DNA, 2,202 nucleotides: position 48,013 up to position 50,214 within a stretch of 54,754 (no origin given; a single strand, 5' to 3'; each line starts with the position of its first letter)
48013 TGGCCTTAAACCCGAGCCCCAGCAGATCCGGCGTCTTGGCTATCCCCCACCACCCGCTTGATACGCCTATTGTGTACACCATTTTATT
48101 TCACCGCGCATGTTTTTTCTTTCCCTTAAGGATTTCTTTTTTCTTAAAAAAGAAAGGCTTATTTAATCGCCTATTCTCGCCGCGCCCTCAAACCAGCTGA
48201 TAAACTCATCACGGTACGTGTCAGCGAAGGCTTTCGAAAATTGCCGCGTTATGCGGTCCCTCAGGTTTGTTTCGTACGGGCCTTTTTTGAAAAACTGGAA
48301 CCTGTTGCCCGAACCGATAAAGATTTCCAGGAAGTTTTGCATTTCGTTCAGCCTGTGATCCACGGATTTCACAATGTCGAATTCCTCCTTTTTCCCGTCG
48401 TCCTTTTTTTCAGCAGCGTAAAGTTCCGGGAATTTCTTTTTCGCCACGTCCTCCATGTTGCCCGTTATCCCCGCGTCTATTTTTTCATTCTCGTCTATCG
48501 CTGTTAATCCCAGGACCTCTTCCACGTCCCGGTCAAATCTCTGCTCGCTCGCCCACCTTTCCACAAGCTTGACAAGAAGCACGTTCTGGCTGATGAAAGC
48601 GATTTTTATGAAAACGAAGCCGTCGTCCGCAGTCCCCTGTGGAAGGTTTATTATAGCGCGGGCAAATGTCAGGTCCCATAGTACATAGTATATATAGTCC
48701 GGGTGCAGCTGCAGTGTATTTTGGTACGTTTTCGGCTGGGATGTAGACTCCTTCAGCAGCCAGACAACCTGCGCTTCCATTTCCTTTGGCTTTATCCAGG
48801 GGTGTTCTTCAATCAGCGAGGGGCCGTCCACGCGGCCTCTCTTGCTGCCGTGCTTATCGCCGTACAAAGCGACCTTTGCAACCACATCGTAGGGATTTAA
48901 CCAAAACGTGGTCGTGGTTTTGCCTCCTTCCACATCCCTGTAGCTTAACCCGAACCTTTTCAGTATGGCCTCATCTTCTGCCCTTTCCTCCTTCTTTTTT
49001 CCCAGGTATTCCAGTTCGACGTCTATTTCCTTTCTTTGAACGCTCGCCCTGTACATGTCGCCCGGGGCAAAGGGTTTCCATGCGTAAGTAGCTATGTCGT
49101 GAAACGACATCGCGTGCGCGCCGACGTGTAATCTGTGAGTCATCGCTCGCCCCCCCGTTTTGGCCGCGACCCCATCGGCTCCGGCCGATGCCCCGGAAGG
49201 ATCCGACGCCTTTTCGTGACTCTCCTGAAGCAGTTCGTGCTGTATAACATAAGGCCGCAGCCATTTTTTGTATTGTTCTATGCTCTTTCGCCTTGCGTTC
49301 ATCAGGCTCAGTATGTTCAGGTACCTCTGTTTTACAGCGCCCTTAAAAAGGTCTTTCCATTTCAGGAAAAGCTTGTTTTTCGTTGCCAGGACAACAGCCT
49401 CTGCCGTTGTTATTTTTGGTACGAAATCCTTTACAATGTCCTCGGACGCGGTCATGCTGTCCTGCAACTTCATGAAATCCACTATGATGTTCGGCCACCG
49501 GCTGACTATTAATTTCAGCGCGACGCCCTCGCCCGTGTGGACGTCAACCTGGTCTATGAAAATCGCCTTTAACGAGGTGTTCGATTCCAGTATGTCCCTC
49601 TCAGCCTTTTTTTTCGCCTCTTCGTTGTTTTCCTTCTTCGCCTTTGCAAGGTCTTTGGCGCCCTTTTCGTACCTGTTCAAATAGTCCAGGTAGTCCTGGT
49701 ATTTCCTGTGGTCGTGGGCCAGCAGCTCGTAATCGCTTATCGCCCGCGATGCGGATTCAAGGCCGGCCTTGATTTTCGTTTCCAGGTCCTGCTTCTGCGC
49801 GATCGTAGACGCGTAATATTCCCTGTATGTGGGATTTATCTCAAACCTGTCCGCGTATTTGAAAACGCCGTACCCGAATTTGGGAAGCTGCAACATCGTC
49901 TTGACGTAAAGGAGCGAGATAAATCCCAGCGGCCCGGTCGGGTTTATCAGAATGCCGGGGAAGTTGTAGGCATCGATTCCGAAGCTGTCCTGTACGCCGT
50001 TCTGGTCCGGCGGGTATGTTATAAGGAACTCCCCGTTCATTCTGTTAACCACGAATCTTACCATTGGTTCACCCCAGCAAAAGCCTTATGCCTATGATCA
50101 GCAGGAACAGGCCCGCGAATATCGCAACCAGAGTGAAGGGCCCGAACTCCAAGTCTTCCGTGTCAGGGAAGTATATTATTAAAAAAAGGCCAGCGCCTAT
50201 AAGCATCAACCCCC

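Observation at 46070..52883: Uncharacterised nine-gene cluster: two giant soluble proteins, duplicated 2-TM miniproteins, a 10-TM protein and a divergent three-gene operon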

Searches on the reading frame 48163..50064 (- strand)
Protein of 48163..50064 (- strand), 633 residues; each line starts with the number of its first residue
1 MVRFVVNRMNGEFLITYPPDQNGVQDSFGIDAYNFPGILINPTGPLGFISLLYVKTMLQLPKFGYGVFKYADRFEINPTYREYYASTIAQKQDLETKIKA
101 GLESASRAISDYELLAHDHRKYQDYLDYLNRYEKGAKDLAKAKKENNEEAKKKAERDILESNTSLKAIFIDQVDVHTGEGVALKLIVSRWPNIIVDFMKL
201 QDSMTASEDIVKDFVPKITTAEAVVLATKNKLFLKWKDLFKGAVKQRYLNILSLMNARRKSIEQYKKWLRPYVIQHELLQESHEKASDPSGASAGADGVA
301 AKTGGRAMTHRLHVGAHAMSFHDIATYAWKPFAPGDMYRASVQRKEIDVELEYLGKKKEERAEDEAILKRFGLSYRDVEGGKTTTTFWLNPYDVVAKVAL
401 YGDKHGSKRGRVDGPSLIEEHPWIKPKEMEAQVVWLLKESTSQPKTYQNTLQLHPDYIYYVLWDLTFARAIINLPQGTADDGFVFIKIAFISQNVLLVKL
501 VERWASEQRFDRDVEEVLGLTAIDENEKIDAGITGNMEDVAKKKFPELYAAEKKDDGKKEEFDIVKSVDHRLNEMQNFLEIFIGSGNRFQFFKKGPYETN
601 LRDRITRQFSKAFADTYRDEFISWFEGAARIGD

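Call 3: search_protein_families(library=pfam, proteins=[window:48163-50064:-], max_evalue=1)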
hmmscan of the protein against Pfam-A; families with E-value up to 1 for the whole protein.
window:48163-50064:- (633 aa): 1 family
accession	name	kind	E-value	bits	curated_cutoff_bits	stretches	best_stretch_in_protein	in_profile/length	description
PF17222.9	Peptidase_C107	-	0.048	13.1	25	1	85-130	232-277/314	Viral cysteine endopeptidase C107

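Call 4: search_protein_families(library=ncbifam, proteins=[window:48163-50064:-], max_evalue=1)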
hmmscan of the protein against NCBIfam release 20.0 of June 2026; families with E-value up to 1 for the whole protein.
window:48163-50064:- (633 aa): 2 families
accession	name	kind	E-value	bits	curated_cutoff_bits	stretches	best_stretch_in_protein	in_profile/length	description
NF053584.1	T4P_rel_PA5441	subfamily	0.039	12.6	300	1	77-154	500-576/727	PA5441 family protein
NF007826.0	PRK10535.1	equivalog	0.068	11.4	966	1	137-254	382-495/648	macrolide ABC transporter ATP-binding protein/permease MacB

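Call 16: find_homologous_proteins(query=window:48163-50064:-)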
Query window:48163-50064:- (633 aa): 242 proteins with E <= 0.001 among 8000 candidates; the best 120 are listed.
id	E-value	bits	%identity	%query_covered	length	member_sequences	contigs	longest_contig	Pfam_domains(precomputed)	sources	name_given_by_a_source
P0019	0.0e+0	1441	100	100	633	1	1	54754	-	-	-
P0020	0.0e+0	1158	81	100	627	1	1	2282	-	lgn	-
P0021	0.0e+0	1102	77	100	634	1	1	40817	-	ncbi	-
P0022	0.0e+0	1090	76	100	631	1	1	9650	-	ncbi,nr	ncbi:MAG: hypothetical protein HY515_00485 [Candidatus Aenigmarchaeota archaeon]|nr:hypothetical pro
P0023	0.0e+0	1089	76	100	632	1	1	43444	-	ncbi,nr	ncbi:MAG: hypothetical protein HY051_01775 [Candidatus Aenigmarchaeota archaeon]|nr:hypothetical pro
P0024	0.0e+0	1087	76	100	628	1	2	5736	-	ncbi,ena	-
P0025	3.7e-292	989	71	100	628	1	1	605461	-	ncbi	-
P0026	2.2e-288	976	70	100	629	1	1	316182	-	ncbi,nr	ncbi:MAG: hypothetical protein HYT71_01145 [Candidatus Aenigmarchaeota archaeon]|nr:hypothetical pro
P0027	2.6e-280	950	68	100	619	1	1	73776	-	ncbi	-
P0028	2.7e-266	903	66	100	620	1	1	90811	-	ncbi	ncbi:MAG: hypothetical protein V1836_03430 [Candidatus Aenigmatarchaeota archaeon]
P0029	2.1e-260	884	64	99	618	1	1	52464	-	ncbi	-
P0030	2.6e-193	662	49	98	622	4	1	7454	-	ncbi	-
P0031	4.5e-185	635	48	98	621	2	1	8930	-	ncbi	-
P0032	2.5e-77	279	34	90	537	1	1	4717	-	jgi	jgi:hypothetical protein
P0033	7.7e-71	258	31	91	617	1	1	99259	-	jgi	jgi:hypothetical protein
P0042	5.9e-68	248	32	91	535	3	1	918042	-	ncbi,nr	ncbi:MAG: hypothetical protein HYW26_00770 [Candidatus Aenigmarchaeota archaeon]|nr:hypothetical pro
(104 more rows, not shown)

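Call 18: find_encoding_contigs(protein=P0042, flank=10000, max_places=2)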
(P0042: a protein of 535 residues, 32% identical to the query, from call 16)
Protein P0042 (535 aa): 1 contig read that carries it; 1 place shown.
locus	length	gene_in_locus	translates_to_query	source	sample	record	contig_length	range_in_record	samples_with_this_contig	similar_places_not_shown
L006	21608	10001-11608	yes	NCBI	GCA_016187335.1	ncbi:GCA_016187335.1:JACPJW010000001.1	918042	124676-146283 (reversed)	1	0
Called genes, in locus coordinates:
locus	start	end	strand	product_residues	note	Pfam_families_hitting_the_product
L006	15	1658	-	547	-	PF03485:Arg_tRNA_synt_N (weak), PF00750:tRNA-synt_1d, PF05746:DALR_1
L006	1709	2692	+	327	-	PF01916:DS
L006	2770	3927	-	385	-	PF01926:MMR_HSR1, PF02421:FeoB_N (weak), PF08438:YGR210-like_G4, PF02824:TGS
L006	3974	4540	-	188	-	-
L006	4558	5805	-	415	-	PF05221:AdoHcyase, PF02826:2-Hacid_dh_C, PF00670:AdoHcyase_NAD, PF07991:KARI_N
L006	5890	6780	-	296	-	PF00294:PfkB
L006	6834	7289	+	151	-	-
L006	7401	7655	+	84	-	-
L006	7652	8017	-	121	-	-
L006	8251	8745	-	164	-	-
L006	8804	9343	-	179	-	-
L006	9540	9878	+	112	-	-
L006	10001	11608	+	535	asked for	-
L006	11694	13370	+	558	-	PF01261:AP_endonuc_2 (faint)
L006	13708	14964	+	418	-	PF01909:NTP_transf_2, PF18765:Polbeta, PF01934:HepT-like (faint)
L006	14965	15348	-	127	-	-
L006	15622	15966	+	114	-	-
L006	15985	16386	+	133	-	-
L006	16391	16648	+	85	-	-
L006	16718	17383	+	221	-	PF13560:HTH_31 (faint), PF04545:Sigma70_r4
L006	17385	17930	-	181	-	PF01015:Ribosomal_S3Ae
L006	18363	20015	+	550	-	PF04675:DNA_ligase_A_N, PF01068:DNA_ligase_A_M, PF04679:DNA_ligase_A_C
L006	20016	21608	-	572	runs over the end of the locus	PF13522:GATase_6, PF13537:GATase_7, PF01380:SIS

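Call 33: search_solved_structures(query=A2, max_evalue=10, show_alignments=2)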
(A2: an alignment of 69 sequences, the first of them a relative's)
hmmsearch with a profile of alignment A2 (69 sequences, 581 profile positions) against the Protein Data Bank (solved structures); distinct sequences matched with E-value up to 10: 6.
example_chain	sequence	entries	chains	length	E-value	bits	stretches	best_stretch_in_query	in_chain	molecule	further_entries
3ohn_A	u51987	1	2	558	0.27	13.3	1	60-102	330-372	Outer membrane usher protein FimD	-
9bog_D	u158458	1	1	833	0.46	12.6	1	60-102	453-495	Outer membrane usher protein FimD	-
3rfz_B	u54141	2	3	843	0.46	12.6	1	60-102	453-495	Outer membrane usher protein, type 1 fimbrial synthesis | Outer membrane usher protein FimD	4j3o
9fw9_D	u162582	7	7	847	0.47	12.6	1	60-102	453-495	Outer membrane usher protein FimD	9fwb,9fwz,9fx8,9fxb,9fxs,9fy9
6e14_D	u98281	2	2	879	0.49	12.5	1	60-102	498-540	Fimbrial biogenesis outer membrane usher protein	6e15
8k5o_4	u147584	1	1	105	1.9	10.5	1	274-314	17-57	Antenna complex alpha/beta subunit domain-containing protein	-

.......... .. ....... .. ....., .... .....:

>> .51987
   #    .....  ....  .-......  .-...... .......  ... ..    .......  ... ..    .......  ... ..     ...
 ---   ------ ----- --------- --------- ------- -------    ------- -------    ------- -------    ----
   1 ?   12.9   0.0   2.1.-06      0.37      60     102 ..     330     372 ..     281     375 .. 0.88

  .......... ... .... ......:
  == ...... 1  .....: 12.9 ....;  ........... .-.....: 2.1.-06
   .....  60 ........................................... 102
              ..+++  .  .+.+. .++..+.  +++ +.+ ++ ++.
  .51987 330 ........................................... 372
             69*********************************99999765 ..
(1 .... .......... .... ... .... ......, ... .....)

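Call 34: find_related_loci(query=A2, collection=genome_contigs, flank=8000)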
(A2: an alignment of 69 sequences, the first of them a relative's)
Query A2 (633 aa) in genome_contigs; peptide patterns used: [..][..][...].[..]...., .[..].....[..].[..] (x = any residue, [..] = any of these).
323 stretches matched a pattern; 196 encode a relative of the query (tblastn E <= 1e-3); the best 80 are kept; 80 distinct loci.
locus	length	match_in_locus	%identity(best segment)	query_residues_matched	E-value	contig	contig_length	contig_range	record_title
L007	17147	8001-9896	76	1-633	0e+0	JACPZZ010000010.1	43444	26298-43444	MAG: Candidatus Aenigmatarchaeota archaeon isolate NC_groundwater_903_Pr1_S-0.2um_45_27 Montesol18-Sp2_coassembly_scaffo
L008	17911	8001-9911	76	1-633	0e+0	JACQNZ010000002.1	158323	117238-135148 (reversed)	MAG: Candidatus Aenigmatarchaeota archaeon isolate NC_groundwater_1268_Ag_S-0.2um_49_229 S_p2_S4_coassembly_k141_1131203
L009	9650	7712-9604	76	1-633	0e+0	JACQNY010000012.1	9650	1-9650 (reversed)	MAG: Candidatus Aenigmatarchaeota archaeon isolate NC_groundwater_1267_Ag_S-0.2um_45_36 S_p2_S4_coassembly_k141_211099,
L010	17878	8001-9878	72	1-633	0e+0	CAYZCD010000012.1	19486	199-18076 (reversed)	MAG TPA_asm: uncultured archaeon isolate SRP269290_co1_1203 genome assembly, contig: NODE_3496_length_19486_cov_5.546858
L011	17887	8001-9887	70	1-633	0e+0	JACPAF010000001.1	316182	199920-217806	MAG: Candidatus Aenigmatarchaeota archaeon isolate NC_groundwater_224_Ag_S-0.2um_44_11 S5_GD2017_2_S2_scaffold_12, whole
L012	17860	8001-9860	66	1-633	0e+0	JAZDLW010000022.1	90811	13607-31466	MAG: Candidatus Aenigmatarchaeota archaeon isolate MEGAHIT-group-0.621 k141_19788222, whole genome shotgun sequence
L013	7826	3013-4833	49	10-632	0e+0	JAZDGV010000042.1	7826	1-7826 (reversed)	MAG: Candidatus Aenigmatarchaeota archaeon isolate MEGAHIT-group-0.285 k141_18287985, whole genome shotgun sequence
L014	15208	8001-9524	32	29-609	1e-74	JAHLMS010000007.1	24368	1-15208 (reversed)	MAG: Candidatus Aenigmatarchaeota archaeon isolate JZ-2_2_bin_245 NODE_7_length_24368_cov_1.9084, whole genome shotgun s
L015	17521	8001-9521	31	31-609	6e-74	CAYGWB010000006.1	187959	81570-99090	MAG TPA_asm: uncultured archaeon isolate ERP119294_co2_105 genome assembly, contig: k141_4140159, whole genome shotgun s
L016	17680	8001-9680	32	28-609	6e-74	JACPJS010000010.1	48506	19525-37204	MAG: Candidatus Aenigmatarchaeota archaeon isolate NC_groundwater_474_Ag_S-0.1um_38_10 S35_SO-1_scaffold_71543, whole ge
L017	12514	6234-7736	30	3-614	2e-71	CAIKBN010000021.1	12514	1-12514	uncultured archaeon isolate AlinenSediments_bin-3679 genome assembly, contig: bin-3679:021/178, whole genome shotgun seq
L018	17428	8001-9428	32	43-614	4e-71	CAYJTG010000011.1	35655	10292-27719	MAG TPA_asm: uncultured archaeon isolate ERP125453_co1_24 genome assembly, contig: NODE_940_length_35655_cov_20.296882,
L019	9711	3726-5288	31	11-611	8e-71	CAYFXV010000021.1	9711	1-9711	MAG TPA_asm: uncultured archaeon isolate ERP108616_co2_179 genome assembly, contig: NODE_13293_length_9711_cov_20.368268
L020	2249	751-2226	31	40-617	5e-73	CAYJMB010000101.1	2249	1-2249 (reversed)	MAG TPA_asm: uncultured archaeon isolate ERP125453_co1_110 genome assembly, contig: NODE_75125_length_2249_cov_27.503646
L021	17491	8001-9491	30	38-617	3e-70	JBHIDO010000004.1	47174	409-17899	MAG: Candidatus Aenigmatarchaeota archaeon isolate b3.sp3_bin.47 NODE_92_length_47174_cov_6.770751, whole genome shotgun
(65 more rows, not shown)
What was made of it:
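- Of the 80 loci kept, most are titled Aenigmatarchaeota, the rest are unnamed archaea, and one is labelled Woesearchaeota (call 34).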

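Call 39: predict_structure(alignment_id=A2)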
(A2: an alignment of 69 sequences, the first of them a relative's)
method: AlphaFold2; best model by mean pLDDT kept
length: 633 residues; sequences in the alignment: 69
mean_pLDDT: 80.2   pTM: 0.72
mean pLDDT of the five models: 80.2, 78.7, 76.8, 76.8, 76.5
residues with pLDDT >= 90: 274; 70-90: 202; 50-70: 89; < 50: 68
segments of 3 or more residues with pLDDT < 50: 288-304, 337-340, 523-530, 552-568, 578-580, 582-592
pLDDT, mean of each block of 10 residues (from residue 1): 78 79 51 67 90 93 89 79 82 92 93 94 96 95 95 95 94 70 64 90 91 85 89 94 94 90 89 84 55 38 53 72 90 63 82 96 96 97 93 95 92 92 94 95 68 84 91 86 88 94 92 84 48 65 81 40 43 49 42 61 71 76 89 72
secondary structure, 60 per line:
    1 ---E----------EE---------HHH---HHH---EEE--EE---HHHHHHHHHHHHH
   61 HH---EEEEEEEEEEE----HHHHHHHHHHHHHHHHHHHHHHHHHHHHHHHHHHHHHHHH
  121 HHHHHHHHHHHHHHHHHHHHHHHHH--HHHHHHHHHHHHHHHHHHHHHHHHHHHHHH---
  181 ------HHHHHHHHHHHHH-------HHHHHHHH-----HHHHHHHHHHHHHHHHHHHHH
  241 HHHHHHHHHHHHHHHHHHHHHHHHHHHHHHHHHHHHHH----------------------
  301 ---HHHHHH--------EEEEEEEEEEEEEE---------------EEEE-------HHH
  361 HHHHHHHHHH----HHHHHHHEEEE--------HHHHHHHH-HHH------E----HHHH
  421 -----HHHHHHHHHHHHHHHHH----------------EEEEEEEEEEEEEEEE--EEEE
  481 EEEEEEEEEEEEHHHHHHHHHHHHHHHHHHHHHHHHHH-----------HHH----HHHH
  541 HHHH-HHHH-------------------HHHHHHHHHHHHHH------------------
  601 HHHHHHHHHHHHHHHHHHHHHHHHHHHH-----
elements in order: E38-40 H48-62 E66-76 H81-145 H148-177 H187-199 H207-214 H220-278 H304-309 E318-331 E347-350 H358-370 H375-381 E382-385 H394-401 H417-420 H426-442 E459-474 E477-492 H493-518 H537-544 H546-549 H569-582 H601-628
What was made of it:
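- Checked: The 633-aa model has long helices at 81-145, 148-177 and 220-278 (call 39).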

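Call 41: fold_search(model_id=the predicted structure, library=pdb)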
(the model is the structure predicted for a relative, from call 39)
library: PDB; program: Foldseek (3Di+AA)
matches with E <= 10: 378; with E <= 0.001: 0
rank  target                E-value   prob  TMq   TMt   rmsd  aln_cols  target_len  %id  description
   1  8tv0_A                2.0e-01  0.21  0.08  0.03  25.4       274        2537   14  XptA2 wild type (released 2023-09-27)
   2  9hmx_A                2.8e-01  0.41  0.08  0.25  18.9       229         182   11  Structure of SteB-RipA complex from Mycobacterium tuberculosis (released 2025-07-30)
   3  6ewy                  4.7e-01  0.35  0.09  0.25  21.5       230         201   10  RipA Peptidoglycan hydrolase (Rv1477, Mycobacterium tuberculosis) N-terminal domain (released 2018-05-02)
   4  6rw6_A                4.9e-01  0.16  0.09  0.04  24.4       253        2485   12  Cryo-EM structure of Photorhabdus luminescens TcdA1 (released 2019-10-23)
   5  6d3g_B                5.4e-01  0.05  0.07  0.12  18.6       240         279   11  PER-2 class A extended-spectrum beta-lactamase crystal structure in complex with avibactam at 2.4 Angstrom resolution (released 2019-04-24)
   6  6l7e_A                6.2e-01  0.60  0.15  0.05  26.6       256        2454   10  Toxin Complex TcdA1-TcdB1-TccC2 (released 2020-11-04)
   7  9mvz_D                6.8e-01  0.15  0.12  0.09  23.2       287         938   10  Tripartite complex of MmpL5-S5-AcpM from Mycolicibacterium smegmatis (released 2025-07-30)
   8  5xei                  7.1e-01  0.16  0.11  0.13  21.9       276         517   12  Crystal structure of the Smc head domain with a coiled coil and joint derived from Pyrococcus yayanosii (released 2017-06-07)
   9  7zr2_A                7.8e-01  0.16  0.10  0.22  39.5       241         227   14  Crystal structure of a chimeric protein mimic of SARS-CoV-2 Spike HR1 in complex with HR2 (released 2022-11-09)
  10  6rw8_A                7.8e-01  0.12  0.09  0.03  26.8       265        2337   13  Cryo-EM structure of Xenorhabdus nematophila XptA1 (released 2019-10-23)
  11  3zx6_A                7.8e-01  0.11  0.08  0.15  38.7       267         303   10  Structure of Hamp(AF1503)-Tsr fusion - Hamp (A291V) mutant (released 2012-02-29)
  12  4tql_B                8.5e-01  0.21  0.11  0.22  33.1       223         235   13  Computationally designed three helix bundle (released 2014-10-15)
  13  8s2p_BBB              8.9e-01  0.15  0.08  0.22  28.9       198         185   14  Crystal structure of Borrelia burgdorferi paralogous family 12 outer surface protein BBH37 (space group p21) (released 2025-03-05)
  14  4uy3                  9.8e-01  0.25  0.09  0.26  31.8       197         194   15  Cytoplasmic domain of bacterial cell division protein ezra (released 2014-10-22)
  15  6dgu_A                9.8e-01  0.03  0.07  0.12  16.7       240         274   10  PER-2 class A extended-spectrum beta-lactamase crystal structure at 2.69 Angstrom resolution (released 2019-05-22)
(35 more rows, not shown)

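Call 43: search_protein_families(library=pfam, proteins=[L006:11694-13370:+], max_evalue=10)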
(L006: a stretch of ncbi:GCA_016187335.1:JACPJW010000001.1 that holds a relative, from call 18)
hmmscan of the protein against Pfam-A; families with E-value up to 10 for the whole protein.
L006:11694-13370:+ (558 aa): 4 families
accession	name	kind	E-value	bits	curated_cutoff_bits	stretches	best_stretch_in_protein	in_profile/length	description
PF01261.30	AP_endonuc_2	-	2.8e-07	30.9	31.1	2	335-458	115-230/249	Xylose isomerase-like TIM barrel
PF20109.4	Trans_reg_dom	-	0.0038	18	23.8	1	200-224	20-44/60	Proteobacterial transcriptional regulator-like domain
PF00497.25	SBP_bac_3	-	0.0051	17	26.4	1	58-214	29-126/132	Bacterial extracellular solute-binding proteins, family 3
PF05016.21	ParE_toxin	-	0.03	15.3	23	1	180-218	5-53/89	ParE toxin of type II toxin-antitoxin system, parDE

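Call 64: search_protein_families(library=padloc, proteins=[window:48163-50064:-], max_evalue=0.1)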
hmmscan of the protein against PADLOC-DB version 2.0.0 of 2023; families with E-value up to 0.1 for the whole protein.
window:48163-50064:- (633 aa): 0 families

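Call 65: search_protein_families(library=phrogs, proteins=[window:48163-50064:-], max_evalue=0.1)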
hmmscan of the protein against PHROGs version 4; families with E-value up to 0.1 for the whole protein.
window:48163-50064:- (633 aa): 0 families
